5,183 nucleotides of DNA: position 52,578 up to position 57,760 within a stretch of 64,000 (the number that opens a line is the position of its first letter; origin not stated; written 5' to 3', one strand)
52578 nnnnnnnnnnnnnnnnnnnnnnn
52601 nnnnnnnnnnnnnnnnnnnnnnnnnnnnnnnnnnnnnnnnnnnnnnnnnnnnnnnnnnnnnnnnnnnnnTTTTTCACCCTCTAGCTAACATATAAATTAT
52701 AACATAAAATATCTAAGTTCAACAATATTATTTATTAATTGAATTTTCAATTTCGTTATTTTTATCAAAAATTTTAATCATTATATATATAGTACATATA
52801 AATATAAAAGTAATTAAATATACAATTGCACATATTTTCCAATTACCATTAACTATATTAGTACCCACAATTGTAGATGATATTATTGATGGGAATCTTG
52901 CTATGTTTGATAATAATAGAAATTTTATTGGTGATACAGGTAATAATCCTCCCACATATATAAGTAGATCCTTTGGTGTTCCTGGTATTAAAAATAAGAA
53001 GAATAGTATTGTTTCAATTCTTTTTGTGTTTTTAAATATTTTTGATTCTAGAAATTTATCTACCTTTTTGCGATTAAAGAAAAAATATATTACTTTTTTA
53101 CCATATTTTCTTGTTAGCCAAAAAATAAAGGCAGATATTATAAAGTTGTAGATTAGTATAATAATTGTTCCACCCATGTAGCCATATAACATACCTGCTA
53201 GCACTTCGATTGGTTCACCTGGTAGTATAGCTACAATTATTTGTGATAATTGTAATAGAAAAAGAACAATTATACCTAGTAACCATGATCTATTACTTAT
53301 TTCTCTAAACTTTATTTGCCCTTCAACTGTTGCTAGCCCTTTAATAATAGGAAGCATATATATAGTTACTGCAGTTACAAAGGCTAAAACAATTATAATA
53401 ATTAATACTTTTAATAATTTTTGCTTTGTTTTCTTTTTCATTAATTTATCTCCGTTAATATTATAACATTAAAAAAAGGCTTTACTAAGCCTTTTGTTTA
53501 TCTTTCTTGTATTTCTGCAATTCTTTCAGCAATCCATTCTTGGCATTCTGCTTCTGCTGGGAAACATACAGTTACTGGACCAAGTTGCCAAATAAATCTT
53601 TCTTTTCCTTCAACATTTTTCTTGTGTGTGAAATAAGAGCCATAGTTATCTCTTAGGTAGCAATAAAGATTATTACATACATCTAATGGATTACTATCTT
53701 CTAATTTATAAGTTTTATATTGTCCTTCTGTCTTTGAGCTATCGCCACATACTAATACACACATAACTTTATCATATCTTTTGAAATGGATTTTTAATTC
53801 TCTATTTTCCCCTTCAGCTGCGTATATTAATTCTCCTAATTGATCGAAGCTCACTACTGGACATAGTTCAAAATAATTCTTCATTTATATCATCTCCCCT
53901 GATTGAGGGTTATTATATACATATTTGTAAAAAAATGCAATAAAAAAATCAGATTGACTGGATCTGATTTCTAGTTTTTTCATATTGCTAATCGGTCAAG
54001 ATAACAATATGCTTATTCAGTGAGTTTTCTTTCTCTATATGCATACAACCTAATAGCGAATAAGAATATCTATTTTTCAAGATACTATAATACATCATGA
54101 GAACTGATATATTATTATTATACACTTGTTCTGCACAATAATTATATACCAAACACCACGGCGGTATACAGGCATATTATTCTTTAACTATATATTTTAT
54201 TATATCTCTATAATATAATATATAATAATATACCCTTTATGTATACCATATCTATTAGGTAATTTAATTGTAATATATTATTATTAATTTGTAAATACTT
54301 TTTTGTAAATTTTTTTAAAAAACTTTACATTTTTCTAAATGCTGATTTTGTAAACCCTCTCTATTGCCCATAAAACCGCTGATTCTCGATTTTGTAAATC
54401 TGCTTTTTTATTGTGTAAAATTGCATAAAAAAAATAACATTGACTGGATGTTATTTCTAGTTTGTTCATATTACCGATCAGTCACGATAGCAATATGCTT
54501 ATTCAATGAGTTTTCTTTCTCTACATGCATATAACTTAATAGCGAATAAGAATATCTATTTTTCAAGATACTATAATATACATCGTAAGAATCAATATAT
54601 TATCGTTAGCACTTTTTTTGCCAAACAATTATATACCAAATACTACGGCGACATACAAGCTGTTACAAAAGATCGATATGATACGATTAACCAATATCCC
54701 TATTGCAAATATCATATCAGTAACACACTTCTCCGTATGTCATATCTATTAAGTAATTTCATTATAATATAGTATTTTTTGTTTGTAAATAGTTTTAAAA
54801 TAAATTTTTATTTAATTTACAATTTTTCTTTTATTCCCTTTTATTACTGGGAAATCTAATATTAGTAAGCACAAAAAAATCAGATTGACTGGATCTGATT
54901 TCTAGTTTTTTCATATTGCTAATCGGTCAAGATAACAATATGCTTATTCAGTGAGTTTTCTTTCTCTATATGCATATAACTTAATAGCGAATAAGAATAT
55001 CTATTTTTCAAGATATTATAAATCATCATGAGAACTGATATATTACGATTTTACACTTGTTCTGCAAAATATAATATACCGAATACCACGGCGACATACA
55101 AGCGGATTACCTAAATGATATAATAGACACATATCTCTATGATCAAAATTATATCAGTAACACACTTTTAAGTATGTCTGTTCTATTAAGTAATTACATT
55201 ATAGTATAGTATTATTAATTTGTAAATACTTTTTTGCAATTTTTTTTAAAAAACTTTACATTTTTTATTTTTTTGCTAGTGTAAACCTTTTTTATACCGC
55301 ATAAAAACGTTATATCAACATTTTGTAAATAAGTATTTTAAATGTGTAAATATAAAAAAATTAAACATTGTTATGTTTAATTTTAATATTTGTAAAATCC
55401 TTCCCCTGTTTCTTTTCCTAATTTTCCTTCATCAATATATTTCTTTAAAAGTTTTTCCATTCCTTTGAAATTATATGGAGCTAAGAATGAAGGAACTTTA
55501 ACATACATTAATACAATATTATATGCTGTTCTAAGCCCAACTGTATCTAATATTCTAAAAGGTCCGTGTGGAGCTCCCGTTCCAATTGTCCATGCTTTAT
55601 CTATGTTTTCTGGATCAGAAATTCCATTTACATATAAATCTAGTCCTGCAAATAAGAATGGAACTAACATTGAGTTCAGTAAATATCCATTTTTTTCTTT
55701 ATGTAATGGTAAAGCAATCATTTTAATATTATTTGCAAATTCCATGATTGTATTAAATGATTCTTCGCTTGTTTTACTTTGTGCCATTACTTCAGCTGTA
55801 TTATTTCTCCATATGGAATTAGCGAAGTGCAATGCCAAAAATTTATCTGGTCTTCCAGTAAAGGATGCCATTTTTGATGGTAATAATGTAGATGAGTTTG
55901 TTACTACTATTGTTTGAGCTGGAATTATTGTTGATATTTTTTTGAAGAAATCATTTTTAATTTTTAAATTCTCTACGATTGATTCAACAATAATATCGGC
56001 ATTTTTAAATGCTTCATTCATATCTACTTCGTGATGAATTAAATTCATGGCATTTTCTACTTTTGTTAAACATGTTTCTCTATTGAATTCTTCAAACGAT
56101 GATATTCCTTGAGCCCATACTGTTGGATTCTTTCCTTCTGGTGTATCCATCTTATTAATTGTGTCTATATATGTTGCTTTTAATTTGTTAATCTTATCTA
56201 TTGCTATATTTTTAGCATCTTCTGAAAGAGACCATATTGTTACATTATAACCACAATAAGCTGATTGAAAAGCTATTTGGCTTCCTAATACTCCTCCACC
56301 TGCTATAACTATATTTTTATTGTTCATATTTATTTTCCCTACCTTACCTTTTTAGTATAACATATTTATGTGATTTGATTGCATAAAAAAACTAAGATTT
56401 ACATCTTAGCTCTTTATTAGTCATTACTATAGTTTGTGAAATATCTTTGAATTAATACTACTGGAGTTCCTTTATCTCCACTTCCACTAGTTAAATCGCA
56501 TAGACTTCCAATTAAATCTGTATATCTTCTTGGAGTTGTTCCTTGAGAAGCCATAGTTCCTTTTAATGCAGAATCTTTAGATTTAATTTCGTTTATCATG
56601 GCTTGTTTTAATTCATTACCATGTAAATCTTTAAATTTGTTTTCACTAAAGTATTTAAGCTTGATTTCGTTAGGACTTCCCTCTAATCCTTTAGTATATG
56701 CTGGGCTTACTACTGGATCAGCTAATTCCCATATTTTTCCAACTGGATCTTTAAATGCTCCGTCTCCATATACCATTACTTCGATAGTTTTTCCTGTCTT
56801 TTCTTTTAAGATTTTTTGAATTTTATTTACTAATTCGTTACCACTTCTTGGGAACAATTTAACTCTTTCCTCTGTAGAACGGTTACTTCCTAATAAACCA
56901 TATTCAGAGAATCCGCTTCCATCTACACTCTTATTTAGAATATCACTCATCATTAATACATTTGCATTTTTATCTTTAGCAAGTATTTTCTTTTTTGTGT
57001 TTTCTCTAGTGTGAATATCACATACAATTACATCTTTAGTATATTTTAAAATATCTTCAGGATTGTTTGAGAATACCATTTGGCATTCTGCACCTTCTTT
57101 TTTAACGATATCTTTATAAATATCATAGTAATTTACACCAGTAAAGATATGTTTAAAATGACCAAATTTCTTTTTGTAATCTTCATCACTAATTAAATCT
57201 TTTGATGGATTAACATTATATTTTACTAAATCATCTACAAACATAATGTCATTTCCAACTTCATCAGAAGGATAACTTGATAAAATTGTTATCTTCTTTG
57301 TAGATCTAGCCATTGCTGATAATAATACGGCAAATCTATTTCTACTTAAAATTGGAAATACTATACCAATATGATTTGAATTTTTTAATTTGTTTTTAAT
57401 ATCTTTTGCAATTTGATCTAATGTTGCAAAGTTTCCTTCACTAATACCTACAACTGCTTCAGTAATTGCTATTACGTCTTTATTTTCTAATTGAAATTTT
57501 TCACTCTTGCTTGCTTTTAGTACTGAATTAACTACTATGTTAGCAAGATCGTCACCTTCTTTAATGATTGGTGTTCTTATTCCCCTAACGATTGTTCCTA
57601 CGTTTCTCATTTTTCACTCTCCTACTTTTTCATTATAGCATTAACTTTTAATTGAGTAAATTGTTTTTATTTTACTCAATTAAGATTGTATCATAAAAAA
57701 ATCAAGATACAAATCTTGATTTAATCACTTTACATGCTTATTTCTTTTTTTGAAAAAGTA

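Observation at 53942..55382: Three tandem, individually promoted and terminated non-coding modules: a candidate new family of ~320-nt sRNAs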

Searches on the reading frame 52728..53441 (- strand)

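Call 51: search_protein_families(library=pfam, proteins=[window:52728-53441:-], max_evalue=0.01)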
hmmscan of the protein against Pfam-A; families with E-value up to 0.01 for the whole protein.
window:52728-53441:- (237 aa): 1 family
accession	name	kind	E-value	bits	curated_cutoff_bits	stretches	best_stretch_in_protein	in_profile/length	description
PF09335.16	VTT_dom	-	2.7e-14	54.1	33.9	1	73-193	1-121/123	VTT domain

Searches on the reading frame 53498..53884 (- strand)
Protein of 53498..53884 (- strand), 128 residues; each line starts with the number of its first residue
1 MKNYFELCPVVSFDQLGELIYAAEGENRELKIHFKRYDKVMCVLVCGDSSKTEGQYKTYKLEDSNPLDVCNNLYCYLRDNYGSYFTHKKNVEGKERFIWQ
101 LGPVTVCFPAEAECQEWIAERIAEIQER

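Call 39: find_encoding_contigs(protein=window:53498-53884:-, flank=4000, max_places=8)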
Protein window:53498-53884:- (128 aa): 4 contigs read that carry it; 4 places shown.
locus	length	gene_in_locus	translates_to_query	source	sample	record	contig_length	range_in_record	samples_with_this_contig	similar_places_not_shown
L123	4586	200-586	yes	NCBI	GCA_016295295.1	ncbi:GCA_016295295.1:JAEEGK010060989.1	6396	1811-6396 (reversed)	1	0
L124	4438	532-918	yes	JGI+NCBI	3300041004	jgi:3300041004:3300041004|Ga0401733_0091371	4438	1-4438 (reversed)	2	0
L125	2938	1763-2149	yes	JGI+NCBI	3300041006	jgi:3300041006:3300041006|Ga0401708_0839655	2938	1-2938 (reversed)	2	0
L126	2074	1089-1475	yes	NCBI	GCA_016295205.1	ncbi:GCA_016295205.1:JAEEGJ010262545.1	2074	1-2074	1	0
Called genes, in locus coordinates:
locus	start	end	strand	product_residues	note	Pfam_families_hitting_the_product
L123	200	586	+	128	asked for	-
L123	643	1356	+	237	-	PF09335:VTT_dom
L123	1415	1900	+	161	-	-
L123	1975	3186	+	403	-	PF00089:Trypsin, PF13365:Trypsin_2, PF00595:PDZ, PF13180:PDZ_2, PF17820:PDZ_6 (weak)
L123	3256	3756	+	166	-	PF09685:MamF_MmsF (weak)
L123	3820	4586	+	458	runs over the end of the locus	PF00563:EAL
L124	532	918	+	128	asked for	-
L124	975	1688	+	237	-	PF09335:VTT_dom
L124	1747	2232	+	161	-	-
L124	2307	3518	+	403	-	PF00089:Trypsin, PF13365:Trypsin_2, PF00595:PDZ, PF13180:PDZ_2, PF17820:PDZ_6 (weak)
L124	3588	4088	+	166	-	PF09685:MamF_MmsF (weak)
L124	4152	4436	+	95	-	?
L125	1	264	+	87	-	?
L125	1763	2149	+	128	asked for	-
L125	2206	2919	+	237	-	PF09335:VTT_dom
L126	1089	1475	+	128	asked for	-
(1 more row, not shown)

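Call 51: search_protein_families(library=pfam, proteins=[window:53498-53884:-], max_evalue=0.01)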
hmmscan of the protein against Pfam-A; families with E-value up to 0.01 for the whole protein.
window:53498-53884:- (128 aa): 0 families

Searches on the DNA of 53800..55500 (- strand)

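Call 5: search_rna_families(source=window, start=53800, end=55500, threshold=evalue, max_evalue=10, show_alignments=3)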
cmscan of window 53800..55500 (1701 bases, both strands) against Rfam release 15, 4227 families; matches with E-value up to 10: 4.
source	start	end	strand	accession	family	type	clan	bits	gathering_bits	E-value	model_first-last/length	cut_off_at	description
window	54913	55002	-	RF03040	PGK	Cis-reg;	-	27.8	50.8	1.1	1-92/92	no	PGK RNA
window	53982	54071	-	RF03040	PGK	Cis-reg;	-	26.6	50.8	2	1-92/92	no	PGK RNA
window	54473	54557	-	RF03040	PGK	Cis-reg;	-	23.5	50.8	7.5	1-92/92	no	PGK RNA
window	53885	53941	-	RF02373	PyrD_leader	Cis-reg; leader;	-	21.2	47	1.9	1-74/74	no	PyrD leader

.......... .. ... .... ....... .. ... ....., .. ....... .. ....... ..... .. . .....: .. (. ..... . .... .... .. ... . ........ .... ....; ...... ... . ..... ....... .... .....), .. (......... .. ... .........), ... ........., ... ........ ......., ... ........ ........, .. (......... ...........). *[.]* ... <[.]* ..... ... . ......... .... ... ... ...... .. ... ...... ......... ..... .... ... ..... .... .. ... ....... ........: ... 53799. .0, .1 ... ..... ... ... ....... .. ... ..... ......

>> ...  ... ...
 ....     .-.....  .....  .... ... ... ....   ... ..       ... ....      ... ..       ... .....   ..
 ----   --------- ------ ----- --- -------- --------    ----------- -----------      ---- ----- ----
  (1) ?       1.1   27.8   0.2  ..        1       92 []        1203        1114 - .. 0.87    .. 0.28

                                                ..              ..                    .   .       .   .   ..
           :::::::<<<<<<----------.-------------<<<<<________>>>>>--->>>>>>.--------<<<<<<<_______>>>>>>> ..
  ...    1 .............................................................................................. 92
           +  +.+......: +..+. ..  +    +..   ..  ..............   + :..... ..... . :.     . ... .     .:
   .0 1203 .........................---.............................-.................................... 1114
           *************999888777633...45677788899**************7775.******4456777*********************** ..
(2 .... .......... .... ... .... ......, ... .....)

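Call 9: search_dna_similar(query=window:53930-54300:-, collection=plasmids, mode=distant, max_evalue=0.001)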
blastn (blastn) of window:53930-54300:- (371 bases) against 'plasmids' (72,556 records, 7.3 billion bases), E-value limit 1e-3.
No match.

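Call 10: search_dna_similar(query=window:53930-54300:-, collection=phages, mode=distant, max_evalue=0.001)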
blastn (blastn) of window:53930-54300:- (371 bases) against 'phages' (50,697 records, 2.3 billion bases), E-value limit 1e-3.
No match.

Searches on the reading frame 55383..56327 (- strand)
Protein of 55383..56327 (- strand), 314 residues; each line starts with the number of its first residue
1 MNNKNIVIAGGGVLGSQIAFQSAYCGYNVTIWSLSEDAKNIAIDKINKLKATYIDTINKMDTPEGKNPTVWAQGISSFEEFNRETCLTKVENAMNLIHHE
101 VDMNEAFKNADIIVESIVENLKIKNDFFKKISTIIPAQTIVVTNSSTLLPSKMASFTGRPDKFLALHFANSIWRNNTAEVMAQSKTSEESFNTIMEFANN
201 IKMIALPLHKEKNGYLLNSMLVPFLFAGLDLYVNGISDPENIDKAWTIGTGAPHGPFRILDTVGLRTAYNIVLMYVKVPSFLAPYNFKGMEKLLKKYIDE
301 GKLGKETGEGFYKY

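Call 51: search_protein_families(library=pfam, proteins=[window:55383-56327:-], max_evalue=0.01)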
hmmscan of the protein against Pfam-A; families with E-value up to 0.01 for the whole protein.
window:55383-56327:- (314 aa): 3 families
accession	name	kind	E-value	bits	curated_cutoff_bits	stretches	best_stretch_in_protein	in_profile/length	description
PF02737.24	3HCDH_N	-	2e-34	119.5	22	1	6-206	2-175/180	3-hydroxyacyl-CoA dehydrogenase, NAD binding domain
PF00725.27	3HCDH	-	2.2e-19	70.2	22.1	1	214-314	1-97/97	3-hydroxyacyl-CoA dehydrogenase, C-terminal domain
PF01210.29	NAD_Gly3P_dh_N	-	0.0012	19.3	23.1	0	64-143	21-101/158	NAD-dependent glycerol-3-phosphate dehydrogenase N-terminus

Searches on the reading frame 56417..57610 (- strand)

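Call 51: search_protein_families(library=pfam, proteins=[window:56417-57610:-], max_evalue=0.01)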
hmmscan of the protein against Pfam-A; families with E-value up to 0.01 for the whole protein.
window:56417-57610:- (397 aa): 2 families
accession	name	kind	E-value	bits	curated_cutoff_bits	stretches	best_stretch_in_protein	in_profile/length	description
PF01996.21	F420_ligase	-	3.4e-54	184.1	25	1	10-388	1-217/218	F420-0:Gamma-glutamyl ligase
PF08747.16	BrxB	-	0.0027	18.2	26.8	0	61-130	42-115/124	BREX protein BrxB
